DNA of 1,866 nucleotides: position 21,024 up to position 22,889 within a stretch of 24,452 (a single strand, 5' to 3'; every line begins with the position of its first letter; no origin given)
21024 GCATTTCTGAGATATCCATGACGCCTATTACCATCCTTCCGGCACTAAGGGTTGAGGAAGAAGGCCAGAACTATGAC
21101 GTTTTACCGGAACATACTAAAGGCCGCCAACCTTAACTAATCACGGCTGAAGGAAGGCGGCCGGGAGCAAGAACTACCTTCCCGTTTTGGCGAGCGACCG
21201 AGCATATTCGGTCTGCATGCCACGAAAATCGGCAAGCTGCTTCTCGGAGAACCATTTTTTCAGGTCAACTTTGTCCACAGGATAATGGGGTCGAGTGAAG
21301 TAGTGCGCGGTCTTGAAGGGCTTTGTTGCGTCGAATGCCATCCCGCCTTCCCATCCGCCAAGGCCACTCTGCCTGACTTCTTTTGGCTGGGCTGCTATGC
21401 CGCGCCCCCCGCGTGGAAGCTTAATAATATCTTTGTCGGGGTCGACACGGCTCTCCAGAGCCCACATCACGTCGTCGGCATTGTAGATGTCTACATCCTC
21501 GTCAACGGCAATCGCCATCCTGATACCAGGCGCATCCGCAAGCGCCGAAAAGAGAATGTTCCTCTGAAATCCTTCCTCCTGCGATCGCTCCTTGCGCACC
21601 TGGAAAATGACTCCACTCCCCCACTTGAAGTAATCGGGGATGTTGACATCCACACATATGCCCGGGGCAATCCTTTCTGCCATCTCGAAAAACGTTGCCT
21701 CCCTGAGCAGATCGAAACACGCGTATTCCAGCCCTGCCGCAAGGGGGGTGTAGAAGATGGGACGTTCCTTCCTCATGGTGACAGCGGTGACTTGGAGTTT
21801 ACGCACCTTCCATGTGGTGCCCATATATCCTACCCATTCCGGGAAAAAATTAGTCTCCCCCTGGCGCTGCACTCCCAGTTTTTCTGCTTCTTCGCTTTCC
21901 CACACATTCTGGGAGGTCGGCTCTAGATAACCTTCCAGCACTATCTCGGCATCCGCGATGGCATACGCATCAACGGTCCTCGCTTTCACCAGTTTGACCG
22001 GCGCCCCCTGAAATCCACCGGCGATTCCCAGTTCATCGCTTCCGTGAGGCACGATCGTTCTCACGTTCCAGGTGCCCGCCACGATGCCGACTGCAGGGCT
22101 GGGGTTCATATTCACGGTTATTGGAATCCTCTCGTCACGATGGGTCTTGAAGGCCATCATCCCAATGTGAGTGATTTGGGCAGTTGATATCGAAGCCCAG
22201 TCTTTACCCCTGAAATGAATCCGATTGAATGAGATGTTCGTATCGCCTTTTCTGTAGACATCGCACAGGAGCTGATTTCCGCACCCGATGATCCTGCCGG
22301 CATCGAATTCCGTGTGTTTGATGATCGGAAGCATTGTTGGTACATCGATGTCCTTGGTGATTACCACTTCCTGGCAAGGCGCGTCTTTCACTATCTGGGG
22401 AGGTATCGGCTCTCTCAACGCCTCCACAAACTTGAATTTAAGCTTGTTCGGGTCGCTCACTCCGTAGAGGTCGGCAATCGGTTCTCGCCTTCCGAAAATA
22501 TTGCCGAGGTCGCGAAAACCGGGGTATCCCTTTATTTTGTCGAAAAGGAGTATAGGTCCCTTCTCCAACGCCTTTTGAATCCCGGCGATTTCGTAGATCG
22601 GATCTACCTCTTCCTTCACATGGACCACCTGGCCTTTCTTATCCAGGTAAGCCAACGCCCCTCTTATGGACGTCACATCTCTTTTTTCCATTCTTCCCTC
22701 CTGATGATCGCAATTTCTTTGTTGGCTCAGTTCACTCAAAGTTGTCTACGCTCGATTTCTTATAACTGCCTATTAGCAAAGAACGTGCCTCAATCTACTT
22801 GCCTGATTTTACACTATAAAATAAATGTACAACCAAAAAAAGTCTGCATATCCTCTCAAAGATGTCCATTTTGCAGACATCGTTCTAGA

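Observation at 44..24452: Two parallel 'aryl-acid CoA ligase + UbiD-type decarboxylase + TRAP uptake + sigma-54 activator' modules sharing one ubiX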

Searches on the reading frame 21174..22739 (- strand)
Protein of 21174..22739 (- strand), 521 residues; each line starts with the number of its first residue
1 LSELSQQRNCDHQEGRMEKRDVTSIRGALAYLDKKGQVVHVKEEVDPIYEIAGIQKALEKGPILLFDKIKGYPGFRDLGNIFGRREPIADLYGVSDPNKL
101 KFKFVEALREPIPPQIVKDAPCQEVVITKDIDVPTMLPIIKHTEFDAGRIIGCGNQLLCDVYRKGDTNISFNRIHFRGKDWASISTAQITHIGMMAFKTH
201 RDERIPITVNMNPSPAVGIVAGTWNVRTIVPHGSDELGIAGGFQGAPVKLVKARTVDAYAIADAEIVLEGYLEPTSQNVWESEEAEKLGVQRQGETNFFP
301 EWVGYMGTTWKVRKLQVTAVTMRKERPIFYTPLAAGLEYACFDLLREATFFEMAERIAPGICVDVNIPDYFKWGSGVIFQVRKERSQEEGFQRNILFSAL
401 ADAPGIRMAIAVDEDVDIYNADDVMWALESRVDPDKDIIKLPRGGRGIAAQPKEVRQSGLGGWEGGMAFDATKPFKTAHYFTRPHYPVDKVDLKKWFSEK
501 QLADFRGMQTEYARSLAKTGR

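Call 4: search_protein_families(library=pfam, proteins=[window:21174-22739:-])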
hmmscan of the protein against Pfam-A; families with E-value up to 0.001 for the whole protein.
window:21174-22739:- (521 aa): 3 families
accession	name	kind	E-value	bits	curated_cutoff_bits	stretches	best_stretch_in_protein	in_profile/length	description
PF01977.22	UbiD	-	5.5e-33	114.3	23.3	1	117-331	3-200/206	3-octaprenyl-4-hydroxybenzoate carboxy-lyase Rift-related domain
PF20695.2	UbiD_N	-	6.5e-16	58.6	24.3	1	29-100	1-71/78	3-octaprenyl-4-hydroxybenzoate carboxy-lyase N-terminal domain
PF20696.2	UbiD_C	-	1.1e-14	55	24.2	1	343-454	5-114/127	3-octaprenyl-4-hydroxybenzoate carboxy-lyase C-terminal domain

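Call 6: search_protein_families(library=ncbifam, proteins=[window:21174-22739:-])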
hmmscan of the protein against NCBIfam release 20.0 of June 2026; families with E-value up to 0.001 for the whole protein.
window:21174-22739:- (521 aa): 7 families
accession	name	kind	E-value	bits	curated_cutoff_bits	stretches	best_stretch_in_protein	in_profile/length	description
NF041204.1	VdcC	exception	8.1e-65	219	650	1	23-497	2-461/467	non-oxidative hydroxyarylic acid decarboxylases subunit C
TIGR00148.1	TIGR00148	subfamily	1.4e-42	145.9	244.85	1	26-443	2-412/438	UbiD family decarboxylase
TIGR03701.1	mena_SCO4490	equivalog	3e-28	98.7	495.9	1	29-439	3-412/433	menaquinone biosynthesis decarboxylase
NF008175.0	PRK10922.1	equivalog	5.2e-22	78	788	2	112-443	120-432/497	4-hydroxy-3-polyprenylbenzoate decarboxylase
TIGR02723.1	phenyl_P_alpha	equivalog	2.6e-18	65.9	564.6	1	34-440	19-412/485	phenylphosphate carboxylase subunit alpha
NF041219.1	BagN_FevL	exception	3.3e-16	58.9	1000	1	20-273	15-280/502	bagremycin/ferroverdin biosynthesis UbiD family decarboxylase BagN/FevL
TIGR02724.1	phenyl_P_beta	equivalog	6.3e-13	47.9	468.95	1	39-444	17-414/472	phenylphosphate carboxylase subunit beta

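Call 8: search_solved_structures(query=window:21174-22739:-, max_evalue=0.00001)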
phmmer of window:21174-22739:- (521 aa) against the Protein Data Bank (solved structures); distinct sequences matched with E-value up to 0.00001: 39.
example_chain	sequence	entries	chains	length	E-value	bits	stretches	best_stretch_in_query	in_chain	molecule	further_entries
8pmk_A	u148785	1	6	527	1.8e-102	346.8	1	23-521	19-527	Phthaloyl-CoA decarboxylase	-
8oz5_A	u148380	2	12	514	2.6e-102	346.3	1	24-521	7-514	Phthaloyl-CoA decarboxylase (Pcd)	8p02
5o3m_A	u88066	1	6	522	5.3e-50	173.7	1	22-489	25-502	Protocatechuate decarboxylase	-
5o3n_A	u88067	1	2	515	2.1e-49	171.7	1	19-496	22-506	3,4-dihydroxybenzoate decarboxylase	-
5ny5_A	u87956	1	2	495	3.7e-49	170.9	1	22-496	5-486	3,4-dihydroxybenzoate decarboxylase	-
6h6v_A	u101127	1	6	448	6.8e-38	133.7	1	24-493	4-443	3-polyprenyl-4-hydroxybenzoate decarboxylase and related decarboxylases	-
6h6x_B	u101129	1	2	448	6.9e-37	130.4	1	24-493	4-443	3-polyprenyl-4-hydroxybenzoate decarboxylase and related decarboxylases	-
7ae4_A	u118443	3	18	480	1e-31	113.3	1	25-452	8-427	Phenolic acid decarboxylase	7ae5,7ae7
7p9q_A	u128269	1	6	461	3.2e-30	108.4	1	28-476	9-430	AnInD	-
7pda_A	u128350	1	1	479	2.1e-19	72.7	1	57-281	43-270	UbiD family decarboxylase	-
5m1c_A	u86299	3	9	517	2.8e-19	72.3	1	112-442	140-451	3-octaprenyl-4-hydroxybenzoate carboxy-lyase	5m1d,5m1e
2idb_A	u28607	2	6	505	6.3e-19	71.1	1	112-442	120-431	3-octaprenyl-4-hydroxybenzoate carboxy-lyase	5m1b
6da6_A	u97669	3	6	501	2.3e-15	59.4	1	17-304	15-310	UbiD-like decarboxylase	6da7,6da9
6r30_A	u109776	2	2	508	9.4e-14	54.1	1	37-274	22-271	Ferulic acid decarboxylase 1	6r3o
6r2z_A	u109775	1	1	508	1.1e-13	53.9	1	37-274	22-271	Ferulic acid decarboxylase 1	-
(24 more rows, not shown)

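Call 18: find_homologous_proteins(query=window:21174-22739:-, max_evalue=1e-20)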
Query window:21174-22739:- (521 aa): 889 proteins with E <= 1e-20 among 8000 candidates; the best 120 are listed.
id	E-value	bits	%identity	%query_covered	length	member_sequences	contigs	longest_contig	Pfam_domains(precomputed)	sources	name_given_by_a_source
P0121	0.0e+0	1069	90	97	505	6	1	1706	PF20696.3,PF01977.23,PF20695.3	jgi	jgi:UbiD family decarboxylase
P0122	0.0e+0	1042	87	97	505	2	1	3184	PF20696.3,PF01977.23,PF20695.3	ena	-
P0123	0.0e+0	1039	87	97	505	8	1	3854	PF20696.3,PF01977.23,PF20695.3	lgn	-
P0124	4.4e-298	1007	85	97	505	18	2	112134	PF20696.3,PF01977.23,PF20695.3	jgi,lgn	jgi:4-hydroxy-3-polyprenylbenzoate decarboxylase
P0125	1.6e-292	989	83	97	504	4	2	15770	PF20696.3,PF01977.23,PF20695.3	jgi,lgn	-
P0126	1.5e-291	986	82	97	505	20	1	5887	PF20696.3,PF01977.23,PF20695.3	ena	-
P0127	1.7e-289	979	81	97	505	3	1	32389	PF20696.3,PF01977.23,PF20695.3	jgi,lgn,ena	-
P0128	2.7e-288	975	82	97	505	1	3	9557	PF20696.3,PF01977.23,PF20695.3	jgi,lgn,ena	jgi:4-hydroxy-3-polyprenylbenzoate decarboxylase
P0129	4.0e-288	974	81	97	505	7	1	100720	PF20696.3,PF01977.23,PF20695.3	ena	-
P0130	1.7e-286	969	80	97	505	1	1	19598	PF20696.3,PF01977.23,PF20695.3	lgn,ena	-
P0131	1.9e-286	969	80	97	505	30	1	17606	PF20696.3,PF01977.23,PF20695.3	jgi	jgi:UbiD family decarboxylase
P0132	2.2e-286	969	81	97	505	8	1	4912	PF20696.3,PF01977.23,PF20695.3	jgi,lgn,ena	-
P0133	3.3e-286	968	80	97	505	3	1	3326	PF20696.3,PF01977.23,PF20695.3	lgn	-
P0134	1.8e-284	962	80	97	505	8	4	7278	PF20696.3,PF01977.23,PF20695.3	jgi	jgi:4-hydroxy-3-polyprenylbenzoate decarboxylase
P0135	7.3e-284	960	80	96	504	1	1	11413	PF20696.3,PF01977.23,PF20695.3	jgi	jgi:UbiD family decarboxylase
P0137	4.7e-283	958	81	97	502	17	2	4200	PF20696.3,PF01977.23,PF20695.3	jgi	jgi:UbiD family decarboxylase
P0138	5.3e-283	957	80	96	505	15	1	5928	PF20696.3,PF01977.23,PF20695.3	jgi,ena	-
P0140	7.8e-282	954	79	97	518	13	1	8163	PF20696.3,PF01977.23,PF20695.3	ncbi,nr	ncbi:MAG TPA: UbiD family decarboxylase [Syntrophorhabdales bacterium]|nr:UbiD family decarboxylase 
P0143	2.8e-279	945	79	96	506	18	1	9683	PF20696.3,PF01977.23,PF20695.3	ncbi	-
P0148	9.4e-276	934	79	97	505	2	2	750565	PF20696.3,PF01977.23,PF20695.3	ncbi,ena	-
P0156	7.7e-267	904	75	97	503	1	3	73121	PF20696.3,PF01977.23,PF20695.3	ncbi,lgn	-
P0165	3.3e-238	810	71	97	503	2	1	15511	PF20696.3,PF01977.23,PF20695.3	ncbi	-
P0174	1.7e-234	797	70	97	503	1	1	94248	PF20696.3,PF01977.23,PF20695.3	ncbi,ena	-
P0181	3.2e-233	793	69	96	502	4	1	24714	PF20696.3,PF01977.23,PF20695.3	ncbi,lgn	-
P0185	1.1e-232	791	69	97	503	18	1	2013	PF20696.3,PF01977.23,PF20695.3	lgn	-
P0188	3.3e-232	790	70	97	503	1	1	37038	PF20696.3,PF01977.23,PF20695.3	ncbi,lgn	-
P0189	8.8e-232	788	69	97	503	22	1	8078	PF20696.3,PF01977.23,PF20695.3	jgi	-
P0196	8.7e-226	769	66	97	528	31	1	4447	PF20696.3,PF01977.23,PF20695.3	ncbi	-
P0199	2.7e-221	754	65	97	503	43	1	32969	PF20696.3,PF01977.23,PF20695.3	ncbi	-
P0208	1.7e-204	698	62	97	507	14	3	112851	PF20696.3,PF01977.23,PF20695.3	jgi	jgi:4-hydroxy-3-polyprenylbenzoate decarboxylase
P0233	5.0e-174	598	52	97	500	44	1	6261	PF20696.3,PF01977.23,PF20695.3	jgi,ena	-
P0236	2.5e-172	592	53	97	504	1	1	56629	PF20696.3,PF01977.23,PF20695.3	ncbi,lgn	-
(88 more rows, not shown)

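Call 30: find_encoding_contigs(protein=P0124, flank=10000, max_places=2)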
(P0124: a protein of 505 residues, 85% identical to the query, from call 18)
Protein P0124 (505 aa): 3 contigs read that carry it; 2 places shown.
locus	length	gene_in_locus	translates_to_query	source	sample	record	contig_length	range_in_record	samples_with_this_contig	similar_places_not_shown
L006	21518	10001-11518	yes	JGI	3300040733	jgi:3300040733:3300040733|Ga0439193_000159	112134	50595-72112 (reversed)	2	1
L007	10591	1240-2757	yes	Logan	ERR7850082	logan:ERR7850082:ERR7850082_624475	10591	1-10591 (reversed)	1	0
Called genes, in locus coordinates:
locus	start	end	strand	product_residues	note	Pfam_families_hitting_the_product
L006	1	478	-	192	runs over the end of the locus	PF10646:Germane (weak)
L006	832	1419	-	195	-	PF00857:Isochorismatase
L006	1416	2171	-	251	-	PF01026:TatD_DNase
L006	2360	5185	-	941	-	PF12705:PDDEXK_1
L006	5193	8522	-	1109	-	PF00580:UvrD-helicase, PF13245:AAA_19 (faint), PF13361:UvrD_C, PF13538:UvrD_C_2 (faint)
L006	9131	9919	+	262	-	PF00392:GntR, PF07729:FCD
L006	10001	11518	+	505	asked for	PF20695:UbiD_N, PF01977:UbiD, PF20696:UbiD_C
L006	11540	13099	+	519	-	PF00501:AMP-binding, PF13193:AMP-binding_C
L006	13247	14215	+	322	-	PF16868:NMT1_3, PF12974:Phosphonate-bd, PF09084:NMT1 (weak)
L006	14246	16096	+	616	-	PF06808:DctM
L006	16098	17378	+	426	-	PF07690:MFS_1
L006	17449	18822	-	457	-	PF00083:Sugar_tr, PF07690:MFS_1, PF00083:Sugar_tr (weak), PF07690:MFS_1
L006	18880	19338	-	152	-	PF01047:MarR, PF12802:MarR_2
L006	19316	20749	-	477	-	PF02321:OEP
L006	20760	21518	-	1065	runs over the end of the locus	PF00873:ACR_tran, PF03176:MMPL (weak)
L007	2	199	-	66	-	?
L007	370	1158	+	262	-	PF00392:GntR, PF07729:FCD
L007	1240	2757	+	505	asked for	PF20695:UbiD_N, PF01977:UbiD, PF20696:UbiD_C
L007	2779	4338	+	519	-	PF00501:AMP-binding, PF13193:AMP-binding_C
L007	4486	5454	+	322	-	PF16868:NMT1_3, PF12974:Phosphonate-bd, PF09084:NMT1 (weak)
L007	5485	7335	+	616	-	PF06808:DctM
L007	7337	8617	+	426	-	PF07690:MFS_1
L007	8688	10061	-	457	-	PF00083:Sugar_tr, PF07690:MFS_1, PF00083:Sugar_tr (weak), PF07690:MFS_1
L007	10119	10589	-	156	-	?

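Call 33: search_solved_structures(query=window:21174-22739:-, max_evalue=1e-80, show_alignments=1)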
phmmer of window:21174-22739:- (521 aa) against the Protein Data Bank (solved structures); distinct sequences matched with E-value up to 1e-80: 2.
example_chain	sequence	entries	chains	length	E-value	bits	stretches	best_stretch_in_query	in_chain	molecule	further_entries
8pmk_A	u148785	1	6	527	1.8e-102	346.8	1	23-521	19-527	Phthaloyl-CoA decarboxylase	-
8oz5_A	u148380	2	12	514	2.6e-102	346.3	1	24-521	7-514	Phthaloyl-CoA decarboxylase (Pcd)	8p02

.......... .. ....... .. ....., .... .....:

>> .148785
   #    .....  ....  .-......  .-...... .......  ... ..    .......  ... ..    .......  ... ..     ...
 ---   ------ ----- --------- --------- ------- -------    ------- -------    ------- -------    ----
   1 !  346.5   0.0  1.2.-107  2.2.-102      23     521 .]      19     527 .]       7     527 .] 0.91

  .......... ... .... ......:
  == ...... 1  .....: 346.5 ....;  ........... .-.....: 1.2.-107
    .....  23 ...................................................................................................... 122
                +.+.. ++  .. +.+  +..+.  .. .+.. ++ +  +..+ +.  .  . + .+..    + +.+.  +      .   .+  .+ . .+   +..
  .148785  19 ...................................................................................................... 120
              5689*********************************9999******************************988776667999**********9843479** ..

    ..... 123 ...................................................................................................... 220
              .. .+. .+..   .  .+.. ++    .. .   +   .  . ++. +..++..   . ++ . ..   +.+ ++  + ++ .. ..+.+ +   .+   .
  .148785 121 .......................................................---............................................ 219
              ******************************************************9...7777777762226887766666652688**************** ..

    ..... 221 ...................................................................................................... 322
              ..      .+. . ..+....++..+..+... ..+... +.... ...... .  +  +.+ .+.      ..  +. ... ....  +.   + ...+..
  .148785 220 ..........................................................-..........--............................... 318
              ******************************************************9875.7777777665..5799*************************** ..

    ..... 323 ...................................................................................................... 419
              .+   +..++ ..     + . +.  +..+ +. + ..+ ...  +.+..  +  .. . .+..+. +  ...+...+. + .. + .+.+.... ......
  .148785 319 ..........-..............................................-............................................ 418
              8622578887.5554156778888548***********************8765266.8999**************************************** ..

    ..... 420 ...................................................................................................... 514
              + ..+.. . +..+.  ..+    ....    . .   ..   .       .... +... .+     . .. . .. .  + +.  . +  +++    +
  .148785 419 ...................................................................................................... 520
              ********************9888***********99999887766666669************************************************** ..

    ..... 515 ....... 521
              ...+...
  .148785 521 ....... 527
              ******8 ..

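Call 34: list_cluster_members(proteins=[P0148, P0143, P0156, P0165, P0174, P0181, P0188, P0199, P0236, P0196])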
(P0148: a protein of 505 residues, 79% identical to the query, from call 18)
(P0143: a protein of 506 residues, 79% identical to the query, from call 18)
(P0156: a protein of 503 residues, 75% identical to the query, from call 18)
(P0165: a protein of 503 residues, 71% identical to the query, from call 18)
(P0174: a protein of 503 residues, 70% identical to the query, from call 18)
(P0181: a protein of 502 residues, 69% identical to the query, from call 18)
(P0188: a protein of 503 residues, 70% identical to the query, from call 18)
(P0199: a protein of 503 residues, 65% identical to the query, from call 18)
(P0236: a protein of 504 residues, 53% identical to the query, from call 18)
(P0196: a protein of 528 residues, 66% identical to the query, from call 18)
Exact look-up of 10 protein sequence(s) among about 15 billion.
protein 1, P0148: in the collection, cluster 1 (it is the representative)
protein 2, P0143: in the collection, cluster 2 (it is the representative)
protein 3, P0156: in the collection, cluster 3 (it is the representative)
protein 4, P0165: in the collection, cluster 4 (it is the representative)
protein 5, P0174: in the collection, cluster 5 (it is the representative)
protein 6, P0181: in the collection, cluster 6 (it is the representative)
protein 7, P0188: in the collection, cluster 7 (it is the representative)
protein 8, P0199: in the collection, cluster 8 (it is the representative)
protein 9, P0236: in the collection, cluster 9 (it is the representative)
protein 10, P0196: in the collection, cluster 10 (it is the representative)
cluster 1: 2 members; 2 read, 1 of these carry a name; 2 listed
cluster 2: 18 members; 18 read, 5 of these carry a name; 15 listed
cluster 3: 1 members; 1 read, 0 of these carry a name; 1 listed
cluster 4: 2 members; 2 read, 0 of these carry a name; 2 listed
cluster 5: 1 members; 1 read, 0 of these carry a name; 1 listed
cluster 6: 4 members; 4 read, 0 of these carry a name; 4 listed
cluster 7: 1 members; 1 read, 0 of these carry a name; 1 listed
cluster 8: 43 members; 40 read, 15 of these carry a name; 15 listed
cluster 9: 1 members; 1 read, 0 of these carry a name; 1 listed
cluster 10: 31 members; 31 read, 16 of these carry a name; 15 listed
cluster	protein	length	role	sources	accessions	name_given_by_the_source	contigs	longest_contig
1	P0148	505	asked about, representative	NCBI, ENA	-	-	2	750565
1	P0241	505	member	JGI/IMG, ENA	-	4-hydroxy-3-polyprenylbenzoate decarboxylase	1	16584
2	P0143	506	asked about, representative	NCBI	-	-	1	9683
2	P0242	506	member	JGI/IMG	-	UbiD family decarboxylase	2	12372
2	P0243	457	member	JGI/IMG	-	4-hydroxy-3-polyprenylbenzoate decarboxylase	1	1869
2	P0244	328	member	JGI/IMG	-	4-hydroxy-3-polyprenylbenzoate decarboxylase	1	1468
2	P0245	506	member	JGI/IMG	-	UbiD family decarboxylase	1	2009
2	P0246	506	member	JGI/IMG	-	gallate decarboxylase subunit C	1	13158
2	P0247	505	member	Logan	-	-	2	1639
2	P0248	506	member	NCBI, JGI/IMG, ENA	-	-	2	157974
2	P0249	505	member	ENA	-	-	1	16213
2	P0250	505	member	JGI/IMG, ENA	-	-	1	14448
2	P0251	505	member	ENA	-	-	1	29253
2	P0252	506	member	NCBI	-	-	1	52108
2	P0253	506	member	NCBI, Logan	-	-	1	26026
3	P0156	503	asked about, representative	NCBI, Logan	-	-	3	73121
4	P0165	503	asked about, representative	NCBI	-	-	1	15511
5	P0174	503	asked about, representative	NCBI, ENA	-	-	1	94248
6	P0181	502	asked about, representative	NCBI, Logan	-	-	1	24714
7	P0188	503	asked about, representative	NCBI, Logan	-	-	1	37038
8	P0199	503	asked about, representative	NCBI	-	-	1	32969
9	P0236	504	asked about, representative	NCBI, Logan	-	-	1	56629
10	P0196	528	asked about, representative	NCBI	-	-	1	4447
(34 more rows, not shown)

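Call 52: find_encoding_contigs(protein=P0129, flank=10000, max_places=1)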
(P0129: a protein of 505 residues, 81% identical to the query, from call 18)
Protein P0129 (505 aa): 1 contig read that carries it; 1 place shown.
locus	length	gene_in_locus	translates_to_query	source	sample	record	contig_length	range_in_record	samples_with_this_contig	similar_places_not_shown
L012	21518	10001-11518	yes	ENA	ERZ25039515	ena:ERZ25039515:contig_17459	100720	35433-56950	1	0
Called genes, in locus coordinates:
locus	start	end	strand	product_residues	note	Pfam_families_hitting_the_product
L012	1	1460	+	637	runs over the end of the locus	PF00501:AMP-binding, PF23562:AMP-binding_C_3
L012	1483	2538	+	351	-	PF02653:BPD_transp_2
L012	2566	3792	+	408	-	PF13458:Peripla_BP_6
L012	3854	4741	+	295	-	PF02653:BPD_transp_2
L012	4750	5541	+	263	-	PF00005:ABC_tran, PF13304:AAA_21 (faint)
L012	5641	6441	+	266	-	PF00378:ECH_1, PF16113:ECH_2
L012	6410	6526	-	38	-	-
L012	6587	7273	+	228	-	PF00440:TetR_N, PF17932:TetR_C_24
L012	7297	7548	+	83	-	PF03308:MeaB (weak)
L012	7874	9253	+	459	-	PF01642:MM_CoA_mutase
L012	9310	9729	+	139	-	PF02310:B12-binding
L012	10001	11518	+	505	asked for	PF20695:UbiD_N, PF01977:UbiD, PF20696:UbiD_C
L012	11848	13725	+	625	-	PF06808:DctM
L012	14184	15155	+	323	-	PF16868:NMT1_3, PF09084:NMT1, PF12974:Phosphonate-bd (weak)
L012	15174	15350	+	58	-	-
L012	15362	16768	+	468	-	PF03972:MmgE_PrpD_N, PF19305:MmgE_PrpD_C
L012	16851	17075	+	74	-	-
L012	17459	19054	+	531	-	PF00501:AMP-binding, PF13193:AMP-binding_C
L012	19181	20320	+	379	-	PF02515:CoA_transf_3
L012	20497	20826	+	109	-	PF02310:B12-binding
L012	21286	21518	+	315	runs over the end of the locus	PF02567:PhzC-PhzF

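Call 53: find_encoding_contigs(protein=P0148, flank=10000, max_places=1)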
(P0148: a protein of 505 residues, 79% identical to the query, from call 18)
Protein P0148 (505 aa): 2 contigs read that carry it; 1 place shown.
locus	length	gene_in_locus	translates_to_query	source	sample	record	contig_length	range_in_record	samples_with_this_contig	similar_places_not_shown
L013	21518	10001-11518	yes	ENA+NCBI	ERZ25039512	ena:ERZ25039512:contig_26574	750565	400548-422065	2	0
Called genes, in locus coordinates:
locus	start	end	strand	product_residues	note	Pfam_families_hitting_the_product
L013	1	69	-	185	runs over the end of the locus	PF22692:LlgE_F_G_D1, PF06429:Flg_bbr_C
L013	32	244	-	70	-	PF00460:Flg_bb_rod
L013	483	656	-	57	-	-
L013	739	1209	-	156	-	PF01584:CheW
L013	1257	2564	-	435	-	PF02895:H-kinase_dim, PF02518:HATPase_c, PF01584:CheW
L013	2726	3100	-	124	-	PF01627:Hpt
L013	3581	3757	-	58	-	PF01739:CheR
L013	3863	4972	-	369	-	PF02985:HEAT (faint), PF13646:HEAT_2 (weak), PF03705:CheR_N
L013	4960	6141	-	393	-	PF03130:HEAT_PBS (faint), PF13646:HEAT_2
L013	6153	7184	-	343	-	PF00072:Response_reg, PF01339:CheB_methylest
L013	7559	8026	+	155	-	PF02311:AraC_binding (weak), PF07883:Cupin_2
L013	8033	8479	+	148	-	-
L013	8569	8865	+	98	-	-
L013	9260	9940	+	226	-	PF00392:GntR, PF07729:FCD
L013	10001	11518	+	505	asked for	PF20695:UbiD_N, PF01977:UbiD, PF20696:UbiD_C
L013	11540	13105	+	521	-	PF00501:AMP-binding, PF13193:AMP-binding_C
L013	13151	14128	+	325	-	PF16868:NMT1_3, PF12974:Phosphonate-bd (weak)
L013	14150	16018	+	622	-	PF06808:DctM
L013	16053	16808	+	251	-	PF00106:adh_short, PF08659:KR, PF13561:adh_short_C2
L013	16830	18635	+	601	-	PF02730:AFOR_N, PF01314:AFOR_C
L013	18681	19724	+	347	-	PF03480:DctP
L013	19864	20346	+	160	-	PF04290:DctQ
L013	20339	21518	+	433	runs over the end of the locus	PF06808:DctM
